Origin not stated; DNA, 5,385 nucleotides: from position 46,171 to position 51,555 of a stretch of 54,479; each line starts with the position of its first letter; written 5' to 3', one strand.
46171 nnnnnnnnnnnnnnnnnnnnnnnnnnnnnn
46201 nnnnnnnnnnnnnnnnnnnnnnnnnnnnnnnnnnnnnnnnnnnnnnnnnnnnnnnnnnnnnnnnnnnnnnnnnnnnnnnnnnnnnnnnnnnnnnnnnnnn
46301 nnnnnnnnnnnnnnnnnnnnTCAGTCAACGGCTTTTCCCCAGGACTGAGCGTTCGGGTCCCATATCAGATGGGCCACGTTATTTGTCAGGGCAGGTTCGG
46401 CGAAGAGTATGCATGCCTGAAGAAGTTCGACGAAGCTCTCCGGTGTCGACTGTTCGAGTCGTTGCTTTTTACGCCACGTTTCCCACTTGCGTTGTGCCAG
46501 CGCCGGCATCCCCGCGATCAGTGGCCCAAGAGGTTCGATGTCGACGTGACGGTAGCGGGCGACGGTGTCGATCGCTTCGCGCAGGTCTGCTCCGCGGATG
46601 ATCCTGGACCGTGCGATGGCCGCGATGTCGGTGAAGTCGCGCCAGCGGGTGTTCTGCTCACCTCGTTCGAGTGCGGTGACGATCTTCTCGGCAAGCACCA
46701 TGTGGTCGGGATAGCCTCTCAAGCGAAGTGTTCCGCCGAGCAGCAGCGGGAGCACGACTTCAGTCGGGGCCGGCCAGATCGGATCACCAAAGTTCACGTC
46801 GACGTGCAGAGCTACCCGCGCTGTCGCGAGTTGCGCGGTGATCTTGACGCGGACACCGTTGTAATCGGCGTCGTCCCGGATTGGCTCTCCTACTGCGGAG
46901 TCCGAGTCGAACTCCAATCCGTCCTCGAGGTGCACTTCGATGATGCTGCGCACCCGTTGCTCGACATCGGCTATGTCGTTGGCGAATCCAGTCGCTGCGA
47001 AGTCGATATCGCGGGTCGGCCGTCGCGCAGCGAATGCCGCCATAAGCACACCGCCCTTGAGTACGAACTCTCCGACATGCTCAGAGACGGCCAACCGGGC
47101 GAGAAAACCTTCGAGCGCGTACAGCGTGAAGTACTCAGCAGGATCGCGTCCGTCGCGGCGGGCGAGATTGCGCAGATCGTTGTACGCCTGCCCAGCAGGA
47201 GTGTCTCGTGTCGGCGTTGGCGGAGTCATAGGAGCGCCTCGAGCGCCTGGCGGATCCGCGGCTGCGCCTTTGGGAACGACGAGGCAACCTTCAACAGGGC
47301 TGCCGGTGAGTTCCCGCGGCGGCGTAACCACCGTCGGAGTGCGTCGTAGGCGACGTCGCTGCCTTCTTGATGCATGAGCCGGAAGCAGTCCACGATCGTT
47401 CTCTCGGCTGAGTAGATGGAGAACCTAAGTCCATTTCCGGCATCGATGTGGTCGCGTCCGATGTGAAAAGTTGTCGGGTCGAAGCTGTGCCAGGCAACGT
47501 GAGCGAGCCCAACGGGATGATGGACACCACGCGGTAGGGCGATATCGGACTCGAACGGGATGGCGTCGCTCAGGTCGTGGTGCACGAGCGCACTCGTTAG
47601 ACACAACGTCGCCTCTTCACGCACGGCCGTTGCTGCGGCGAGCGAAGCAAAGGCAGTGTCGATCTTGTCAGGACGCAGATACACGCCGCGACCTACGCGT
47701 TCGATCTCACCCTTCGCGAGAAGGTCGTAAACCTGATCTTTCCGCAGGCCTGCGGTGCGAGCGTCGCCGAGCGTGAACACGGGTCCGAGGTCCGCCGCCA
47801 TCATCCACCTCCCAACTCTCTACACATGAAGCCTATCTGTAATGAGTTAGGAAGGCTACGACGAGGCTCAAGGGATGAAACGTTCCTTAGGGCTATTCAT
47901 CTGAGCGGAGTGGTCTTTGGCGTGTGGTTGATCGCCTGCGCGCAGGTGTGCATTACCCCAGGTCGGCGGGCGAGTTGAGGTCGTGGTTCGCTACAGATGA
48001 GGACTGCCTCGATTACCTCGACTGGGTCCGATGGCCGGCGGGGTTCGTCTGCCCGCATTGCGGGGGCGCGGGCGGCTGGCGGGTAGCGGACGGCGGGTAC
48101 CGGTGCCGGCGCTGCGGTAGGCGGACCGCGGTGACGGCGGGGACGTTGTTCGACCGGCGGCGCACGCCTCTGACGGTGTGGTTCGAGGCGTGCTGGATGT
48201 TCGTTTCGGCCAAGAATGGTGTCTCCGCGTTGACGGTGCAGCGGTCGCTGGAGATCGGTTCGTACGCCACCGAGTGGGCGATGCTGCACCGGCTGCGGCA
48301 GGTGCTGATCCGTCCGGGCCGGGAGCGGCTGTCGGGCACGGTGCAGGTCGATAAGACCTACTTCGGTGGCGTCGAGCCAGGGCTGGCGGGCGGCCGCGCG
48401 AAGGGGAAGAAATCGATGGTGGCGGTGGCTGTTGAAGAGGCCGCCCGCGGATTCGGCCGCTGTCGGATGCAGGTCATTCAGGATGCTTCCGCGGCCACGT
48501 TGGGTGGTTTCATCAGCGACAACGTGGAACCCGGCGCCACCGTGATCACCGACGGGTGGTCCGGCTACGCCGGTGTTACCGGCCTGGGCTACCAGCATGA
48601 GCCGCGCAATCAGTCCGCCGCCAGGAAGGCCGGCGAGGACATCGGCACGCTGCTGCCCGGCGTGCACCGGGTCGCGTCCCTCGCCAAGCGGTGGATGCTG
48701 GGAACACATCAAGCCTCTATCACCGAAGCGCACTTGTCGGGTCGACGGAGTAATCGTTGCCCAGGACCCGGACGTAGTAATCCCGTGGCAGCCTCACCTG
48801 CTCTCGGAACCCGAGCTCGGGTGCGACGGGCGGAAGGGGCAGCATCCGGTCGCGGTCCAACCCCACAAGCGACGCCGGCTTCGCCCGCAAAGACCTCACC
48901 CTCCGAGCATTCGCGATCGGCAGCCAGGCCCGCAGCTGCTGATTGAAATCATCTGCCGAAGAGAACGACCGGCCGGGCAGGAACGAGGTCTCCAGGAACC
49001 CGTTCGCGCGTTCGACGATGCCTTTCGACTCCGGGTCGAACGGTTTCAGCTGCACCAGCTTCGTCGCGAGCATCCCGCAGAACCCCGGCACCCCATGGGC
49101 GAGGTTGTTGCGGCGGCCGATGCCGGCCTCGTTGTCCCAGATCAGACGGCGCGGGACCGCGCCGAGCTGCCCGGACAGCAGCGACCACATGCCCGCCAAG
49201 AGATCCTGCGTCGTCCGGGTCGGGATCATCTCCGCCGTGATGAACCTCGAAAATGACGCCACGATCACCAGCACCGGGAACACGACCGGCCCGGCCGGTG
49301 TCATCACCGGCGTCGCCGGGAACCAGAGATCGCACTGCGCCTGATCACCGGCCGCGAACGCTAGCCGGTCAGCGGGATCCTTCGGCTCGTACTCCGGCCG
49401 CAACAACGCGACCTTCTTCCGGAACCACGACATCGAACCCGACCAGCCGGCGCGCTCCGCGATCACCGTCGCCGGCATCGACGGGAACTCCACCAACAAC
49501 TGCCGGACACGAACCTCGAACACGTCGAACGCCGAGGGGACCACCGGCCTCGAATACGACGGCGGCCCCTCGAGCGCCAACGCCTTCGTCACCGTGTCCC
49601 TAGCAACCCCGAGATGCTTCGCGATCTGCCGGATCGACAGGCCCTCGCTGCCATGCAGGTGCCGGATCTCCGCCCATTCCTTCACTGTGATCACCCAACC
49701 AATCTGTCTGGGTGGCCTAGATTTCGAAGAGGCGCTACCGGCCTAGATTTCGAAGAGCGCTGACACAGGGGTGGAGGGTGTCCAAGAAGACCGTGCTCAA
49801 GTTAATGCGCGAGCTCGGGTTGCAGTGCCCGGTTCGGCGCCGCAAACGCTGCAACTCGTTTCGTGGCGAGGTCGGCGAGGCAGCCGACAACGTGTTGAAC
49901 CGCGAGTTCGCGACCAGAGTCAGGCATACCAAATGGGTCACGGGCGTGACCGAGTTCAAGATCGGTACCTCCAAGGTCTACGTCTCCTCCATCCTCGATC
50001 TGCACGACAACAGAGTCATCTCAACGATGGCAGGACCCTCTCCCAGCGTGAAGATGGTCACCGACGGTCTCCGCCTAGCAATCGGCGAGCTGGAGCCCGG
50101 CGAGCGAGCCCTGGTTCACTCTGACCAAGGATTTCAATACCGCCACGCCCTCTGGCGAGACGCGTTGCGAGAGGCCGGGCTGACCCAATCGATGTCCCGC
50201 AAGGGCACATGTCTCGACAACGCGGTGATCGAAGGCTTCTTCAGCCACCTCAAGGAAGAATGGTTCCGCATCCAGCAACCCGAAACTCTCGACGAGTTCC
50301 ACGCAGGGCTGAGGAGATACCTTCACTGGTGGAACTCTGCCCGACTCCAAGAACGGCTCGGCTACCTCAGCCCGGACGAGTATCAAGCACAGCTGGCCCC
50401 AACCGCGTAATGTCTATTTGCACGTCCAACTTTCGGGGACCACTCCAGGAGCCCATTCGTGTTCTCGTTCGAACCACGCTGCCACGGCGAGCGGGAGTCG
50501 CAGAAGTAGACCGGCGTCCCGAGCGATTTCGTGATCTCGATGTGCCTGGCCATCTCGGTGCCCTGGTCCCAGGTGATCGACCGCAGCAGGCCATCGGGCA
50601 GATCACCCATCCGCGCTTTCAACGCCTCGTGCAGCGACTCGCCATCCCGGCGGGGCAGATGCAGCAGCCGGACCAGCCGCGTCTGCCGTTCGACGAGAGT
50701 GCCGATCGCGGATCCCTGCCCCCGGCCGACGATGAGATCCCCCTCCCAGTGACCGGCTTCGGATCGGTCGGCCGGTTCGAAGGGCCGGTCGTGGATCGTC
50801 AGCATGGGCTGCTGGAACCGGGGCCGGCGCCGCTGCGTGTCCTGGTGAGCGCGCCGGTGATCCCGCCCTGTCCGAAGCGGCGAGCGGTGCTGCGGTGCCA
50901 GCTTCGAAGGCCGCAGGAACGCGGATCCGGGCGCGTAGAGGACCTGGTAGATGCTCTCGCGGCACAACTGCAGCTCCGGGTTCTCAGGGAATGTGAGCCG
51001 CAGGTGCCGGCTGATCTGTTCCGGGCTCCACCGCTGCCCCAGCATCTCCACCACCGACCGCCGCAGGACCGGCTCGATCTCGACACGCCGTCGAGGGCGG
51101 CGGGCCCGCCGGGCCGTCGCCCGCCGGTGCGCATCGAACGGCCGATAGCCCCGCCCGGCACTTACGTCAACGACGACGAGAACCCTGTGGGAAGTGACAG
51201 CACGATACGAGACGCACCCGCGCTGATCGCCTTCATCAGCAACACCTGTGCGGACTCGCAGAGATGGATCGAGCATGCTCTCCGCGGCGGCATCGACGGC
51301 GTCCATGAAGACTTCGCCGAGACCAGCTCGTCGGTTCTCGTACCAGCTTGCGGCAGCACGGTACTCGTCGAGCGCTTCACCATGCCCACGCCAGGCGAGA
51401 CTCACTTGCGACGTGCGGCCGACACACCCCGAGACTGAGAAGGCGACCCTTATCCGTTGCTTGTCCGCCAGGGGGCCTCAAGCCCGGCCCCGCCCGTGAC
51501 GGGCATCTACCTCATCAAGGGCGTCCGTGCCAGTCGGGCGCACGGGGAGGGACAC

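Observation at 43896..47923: Translationally coupled AbiEi-AbiEii-(PrimPol + SF2 helicase) operon: candidate three-component defence system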

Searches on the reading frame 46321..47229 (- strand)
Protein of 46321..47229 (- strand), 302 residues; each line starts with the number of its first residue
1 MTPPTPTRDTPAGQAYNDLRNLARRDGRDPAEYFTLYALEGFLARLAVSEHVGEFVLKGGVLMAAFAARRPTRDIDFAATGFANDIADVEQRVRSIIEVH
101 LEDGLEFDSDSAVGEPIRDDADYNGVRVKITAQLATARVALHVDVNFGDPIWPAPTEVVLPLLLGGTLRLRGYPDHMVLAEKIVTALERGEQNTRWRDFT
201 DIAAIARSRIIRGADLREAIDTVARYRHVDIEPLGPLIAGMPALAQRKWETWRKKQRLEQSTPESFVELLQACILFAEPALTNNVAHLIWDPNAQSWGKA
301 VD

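Call 3: search_protein_families(library=pfam, proteins=[window:46321-47229:-], max_evalue=0.01)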
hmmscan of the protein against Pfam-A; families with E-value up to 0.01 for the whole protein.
window:46321-47229:- (302 aa): 1 family
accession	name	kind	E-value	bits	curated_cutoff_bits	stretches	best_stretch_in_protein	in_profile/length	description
PF08843.17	AbiEii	-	2.6e-33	116.4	22.5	1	42-270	2-236/238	Nucleotidyl transferase AbiEii toxin, Type IV TA system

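Call 4: search_protein_families(library=ncbifam, proteins=[window:46321-47229:-], max_evalue=0.01)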
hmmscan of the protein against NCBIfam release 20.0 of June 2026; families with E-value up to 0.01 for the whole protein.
window:46321-47229:- (302 aa): 0 families

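Call 5: search_protein_families(library=padloc, proteins=[window:46321-47229:-], max_evalue=0.01)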
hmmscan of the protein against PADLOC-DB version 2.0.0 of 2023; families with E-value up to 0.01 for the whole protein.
window:46321-47229:- (302 aa): 14 families
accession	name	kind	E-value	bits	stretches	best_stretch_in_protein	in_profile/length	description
PDLC02288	AbiEii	-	3.6e-80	267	1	13-297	11-282/294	AbiEii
PDLC02312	AbiEii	-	3.9e-52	175.2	1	19-294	16-295/299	AbiEii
PDLC02291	AbiEii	-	8.2e-39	131.7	1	17-299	21-285/310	AbiEii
PDLC02319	AbiEii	-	1.3e-28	98.3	1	40-268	5-227/241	AbiEii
PDLC02314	AbiEii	-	1e-24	85.4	1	19-297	17-289/290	AbiEii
PDLC02326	AbiEii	-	7.6e-23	79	1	17-144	9-132/133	AbiEii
PDLC02329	AbiEii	-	3.7e-18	63.9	1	21-297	22-292/294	AbiEii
PDLC02306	AbiEii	-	4.2e-08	31.1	1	41-215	26-214/280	AbiEii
PDLC02310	AbiEii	-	5e-08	30.7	1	44-221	31-205/265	AbiEii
PDLC02304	AbiEii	-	1e-07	30.2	1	36-262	24-243/260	AbiEii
PDLC02308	AbiEii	-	2.7e-07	28.5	1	34-207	10-189/279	AbiEii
PDLC02320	AbiEii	-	2.3e-05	22.4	1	172-255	30-119/147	AbiEii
PDLC02300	AbiEii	-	7.4e-05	20.3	1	38-218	24-207/259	AbiEii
PDLC02309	AbiEii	-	0.002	15.4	1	38-270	78-308/410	AbiEii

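Call 41: search_solved_structures(query=window:46321-47229:-, max_evalue=0.01)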
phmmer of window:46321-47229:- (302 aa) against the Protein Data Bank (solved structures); distinct sequences matched with E-value up to 0.01: 1.
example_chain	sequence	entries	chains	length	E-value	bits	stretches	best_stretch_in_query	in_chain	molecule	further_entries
9hlo_B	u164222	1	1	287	3.2e-17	66.2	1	31-257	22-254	Abortive infection protein AbiGII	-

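Call 73: find_related_loci(query=A7, collection=metagenome_contigs, flank=5000)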
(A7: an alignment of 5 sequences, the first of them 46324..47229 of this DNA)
Query A7 (302 aa) in metagenome_contigs; peptide patterns used: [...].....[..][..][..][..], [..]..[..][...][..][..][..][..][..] (x = any residue, [..] = any of these).
600 stretches matched a pattern (row limit reached: there are more); 515 encode a relative of the query (tblastn E <= 1e-3); the best 80 are kept; 80 distinct loci.
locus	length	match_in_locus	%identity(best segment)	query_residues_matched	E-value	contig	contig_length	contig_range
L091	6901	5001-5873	89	12-302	2e-174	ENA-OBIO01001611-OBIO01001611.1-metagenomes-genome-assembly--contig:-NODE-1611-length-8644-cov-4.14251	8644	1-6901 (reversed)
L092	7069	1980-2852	89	12-302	6e-175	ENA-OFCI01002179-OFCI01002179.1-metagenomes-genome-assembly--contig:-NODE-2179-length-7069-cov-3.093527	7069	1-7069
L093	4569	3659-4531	89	12-302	5e-178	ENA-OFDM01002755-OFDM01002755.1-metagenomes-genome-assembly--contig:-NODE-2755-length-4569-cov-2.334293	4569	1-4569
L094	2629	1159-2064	82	1-302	6e-179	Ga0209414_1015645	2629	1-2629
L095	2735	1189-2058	90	12-301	6e-175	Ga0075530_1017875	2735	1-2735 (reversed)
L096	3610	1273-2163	82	1-297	5e-170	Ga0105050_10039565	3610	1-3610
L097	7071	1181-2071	82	1-297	5e-163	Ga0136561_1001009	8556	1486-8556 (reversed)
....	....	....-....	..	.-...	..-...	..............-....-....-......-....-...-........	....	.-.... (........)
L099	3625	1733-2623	70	1-297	2e-136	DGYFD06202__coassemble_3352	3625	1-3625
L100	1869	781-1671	63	1-297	5e-132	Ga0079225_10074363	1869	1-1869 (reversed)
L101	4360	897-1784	67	1-297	3e-123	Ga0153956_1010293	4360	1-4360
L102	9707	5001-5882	62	4-297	4e-119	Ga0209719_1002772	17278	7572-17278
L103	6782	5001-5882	62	4-297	4e-119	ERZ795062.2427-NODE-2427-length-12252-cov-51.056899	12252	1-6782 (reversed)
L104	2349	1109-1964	71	12-297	7e-125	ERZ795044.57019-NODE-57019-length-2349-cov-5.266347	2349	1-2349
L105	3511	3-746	71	50-297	7e-120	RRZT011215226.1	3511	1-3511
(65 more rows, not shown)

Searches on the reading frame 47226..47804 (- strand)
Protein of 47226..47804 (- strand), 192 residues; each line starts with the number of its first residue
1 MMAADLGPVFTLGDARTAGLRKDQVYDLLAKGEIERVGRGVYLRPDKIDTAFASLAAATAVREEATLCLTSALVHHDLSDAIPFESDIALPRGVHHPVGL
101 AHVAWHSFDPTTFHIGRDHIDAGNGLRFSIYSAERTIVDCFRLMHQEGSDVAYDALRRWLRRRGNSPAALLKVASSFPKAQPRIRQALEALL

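Call 3: search_protein_families(library=pfam, proteins=[window:47226-47804:-], max_evalue=0.01)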
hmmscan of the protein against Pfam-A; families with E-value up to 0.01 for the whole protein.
window:47226-47804:- (192 aa): 1 family
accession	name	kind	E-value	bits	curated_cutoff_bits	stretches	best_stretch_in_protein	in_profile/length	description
PF13338.12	AbiEi_4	-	6.4e-10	39.4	25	1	3-45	7-49/49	Transcriptional regulator, AbiEi antitoxin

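Call 4: search_protein_families(library=ncbifam, proteins=[window:47226-47804:-], max_evalue=0.01)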
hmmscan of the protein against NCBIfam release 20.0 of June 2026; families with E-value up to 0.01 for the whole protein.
window:47226-47804:- (192 aa): 0 families

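Call 5: search_protein_families(library=padloc, proteins=[window:47226-47804:-], max_evalue=0.01)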
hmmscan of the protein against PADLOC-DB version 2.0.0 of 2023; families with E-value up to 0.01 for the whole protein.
window:47226-47804:- (192 aa): 22 families
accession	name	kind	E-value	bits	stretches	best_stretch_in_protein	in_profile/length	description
PDLC02225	AbiEi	-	7.3e-50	167.4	1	8-191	18-194/198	AbiEi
PDLC02239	AbiEi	-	1.6e-46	156.5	1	3-191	5-193/195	AbiEi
PDLC02265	AbiEi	-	7.9e-36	121.7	1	9-191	16-197/198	AbiEi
PDLC02283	AbiEi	-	4.7e-31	106.1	1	8-191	18-200/201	AbiEi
PDLC02275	AbiEi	-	1.8e-21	75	1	8-166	11-161/184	AbiEi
PDLC02228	AbiEi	-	2e-19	67.8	1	3-162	34-180/216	AbiEi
PDLC02254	AbiEi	-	6.7e-18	63.1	1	8-174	16-178/197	AbiEi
PDLC02263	AbiEi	-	2.1e-15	55.2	1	24-175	78-229/244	AbiEi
PDLC02249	AbiEi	-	1.6e-14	52.1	1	6-176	15-175/184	AbiEi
PDLC02248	AbiEi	-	2.8e-14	51.3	1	13-177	21-184/198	AbiEi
PDLC02245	AbiEi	-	2.9e-14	51.2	1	9-191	12-193/194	AbiEi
PDLC02260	AbiEi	-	2.8e-11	41.4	1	9-96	17-105/131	AbiEi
PDLC02267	AbiEi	-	9.5e-09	33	1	23-142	39-153/252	AbiEi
PDLC02262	AbiEi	-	2.4e-08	31.8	1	21-191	37-205/206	AbiEi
PDLC02238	AbiEi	-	2.4e-07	28.7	1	27-146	20-133/180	AbiEi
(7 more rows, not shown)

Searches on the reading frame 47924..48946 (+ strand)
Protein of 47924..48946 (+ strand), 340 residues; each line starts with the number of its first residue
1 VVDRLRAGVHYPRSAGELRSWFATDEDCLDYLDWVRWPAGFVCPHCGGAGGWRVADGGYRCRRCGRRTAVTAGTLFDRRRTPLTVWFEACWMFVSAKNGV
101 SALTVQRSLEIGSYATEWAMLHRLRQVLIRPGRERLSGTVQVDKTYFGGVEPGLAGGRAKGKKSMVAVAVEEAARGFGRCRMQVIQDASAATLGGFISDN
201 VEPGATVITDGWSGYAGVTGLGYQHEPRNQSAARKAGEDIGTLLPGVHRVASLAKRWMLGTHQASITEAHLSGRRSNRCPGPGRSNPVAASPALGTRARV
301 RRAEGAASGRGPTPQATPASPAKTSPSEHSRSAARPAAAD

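Call 85: search_protein_families(library=pfam, proteins=[window:47924-48946:+], max_evalue=0.0001)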
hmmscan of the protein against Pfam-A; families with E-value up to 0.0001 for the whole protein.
window:47924-48946:+ (340 aa): 2 families
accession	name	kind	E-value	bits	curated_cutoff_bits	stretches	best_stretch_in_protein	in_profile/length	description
PF12762.13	DDE_Tnp_IS1595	-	1.7e-24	87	27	1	135-271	1-141/153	ISXO2-like transposase domain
PF12760.12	Zn_ribbon_IS1595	-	1.7e-13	50.7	25.4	1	24-66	2-45/46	Transposase zinc-ribbon domain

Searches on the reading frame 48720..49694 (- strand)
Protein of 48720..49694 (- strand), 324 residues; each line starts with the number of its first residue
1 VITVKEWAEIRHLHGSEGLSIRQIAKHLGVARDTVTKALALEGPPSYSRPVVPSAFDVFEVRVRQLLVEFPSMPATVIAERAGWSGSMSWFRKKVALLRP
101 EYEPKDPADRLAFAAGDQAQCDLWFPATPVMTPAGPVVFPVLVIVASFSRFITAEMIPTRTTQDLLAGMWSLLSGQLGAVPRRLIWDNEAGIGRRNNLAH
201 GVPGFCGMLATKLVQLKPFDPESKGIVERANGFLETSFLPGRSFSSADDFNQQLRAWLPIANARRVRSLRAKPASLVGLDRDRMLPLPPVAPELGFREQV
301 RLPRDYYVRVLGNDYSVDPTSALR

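Call 85: search_protein_families(library=pfam, proteins=[window:48720-49694:-], max_evalue=0.0001)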
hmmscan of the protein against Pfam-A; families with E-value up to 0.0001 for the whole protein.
window:48720-49694:- (324 aa): 3 families
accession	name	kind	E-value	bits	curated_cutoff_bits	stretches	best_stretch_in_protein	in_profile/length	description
PF22483.2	Mu-transpos_C_2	-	2.3e-10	40.5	27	1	287-320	1-34/73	Mu transposase, C-terminal domain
PF13936.12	HTH_38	-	3.5e-05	23.9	27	1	3-37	6-39/44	Helix-turn-helix domain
PF00665.32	rve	-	5.6e-05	23.8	32.6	0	119-191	8-77/102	Integrase core domain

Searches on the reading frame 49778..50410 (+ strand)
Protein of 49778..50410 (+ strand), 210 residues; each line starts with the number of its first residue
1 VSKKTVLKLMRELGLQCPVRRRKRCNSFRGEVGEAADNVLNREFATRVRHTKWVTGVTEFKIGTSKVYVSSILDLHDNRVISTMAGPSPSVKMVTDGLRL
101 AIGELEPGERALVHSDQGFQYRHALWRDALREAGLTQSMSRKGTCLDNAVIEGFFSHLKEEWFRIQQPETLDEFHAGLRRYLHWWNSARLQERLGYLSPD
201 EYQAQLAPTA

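Call 85: search_protein_families(library=pfam, proteins=[window:49778-50410:+], max_evalue=0.0001)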
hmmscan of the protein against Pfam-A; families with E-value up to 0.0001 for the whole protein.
window:49778-50410:+ (210 aa): 4 families
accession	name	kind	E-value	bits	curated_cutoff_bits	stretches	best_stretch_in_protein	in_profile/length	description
PF00665.32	rve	-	6.4e-13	49.3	32.6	1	51-145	6-102/102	Integrase core domain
PF13333.12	rve_2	-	2.6e-12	47.1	22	1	152-205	1-54/56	Integrase core domain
PF13683.12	rve_3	-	1.5e-09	37.9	26.5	1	134-199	2-67/67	Integrase core domain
PF13276.12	HTH_21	-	2.2e-05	25.1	28.1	1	1-23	38-60/60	HTH-like domain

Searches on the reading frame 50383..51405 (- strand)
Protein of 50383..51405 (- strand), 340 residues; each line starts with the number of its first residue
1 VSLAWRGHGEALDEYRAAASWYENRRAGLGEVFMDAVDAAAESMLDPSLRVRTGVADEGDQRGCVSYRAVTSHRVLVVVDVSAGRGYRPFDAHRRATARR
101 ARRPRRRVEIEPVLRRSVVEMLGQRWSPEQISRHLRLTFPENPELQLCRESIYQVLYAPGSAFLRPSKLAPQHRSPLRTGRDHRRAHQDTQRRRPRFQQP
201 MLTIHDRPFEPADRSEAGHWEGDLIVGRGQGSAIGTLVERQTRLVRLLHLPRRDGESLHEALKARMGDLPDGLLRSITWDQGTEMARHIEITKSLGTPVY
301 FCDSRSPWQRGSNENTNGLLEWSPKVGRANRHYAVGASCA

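Call 85: search_protein_families(library=pfam, proteins=[window:50383-51405:-], max_evalue=0.0001)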
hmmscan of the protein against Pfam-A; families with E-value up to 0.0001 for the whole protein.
window:50383-51405:- (340 aa): 2 families
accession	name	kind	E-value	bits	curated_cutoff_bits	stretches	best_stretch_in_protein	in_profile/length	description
PF00665.32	rve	-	1.1e-09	38.9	32.6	1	216-307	4-102/102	Integrase core domain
PF13565.12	HTH_32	-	8.8e-05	23.4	33.7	1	97-156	17-73/73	Homeodomain-like domain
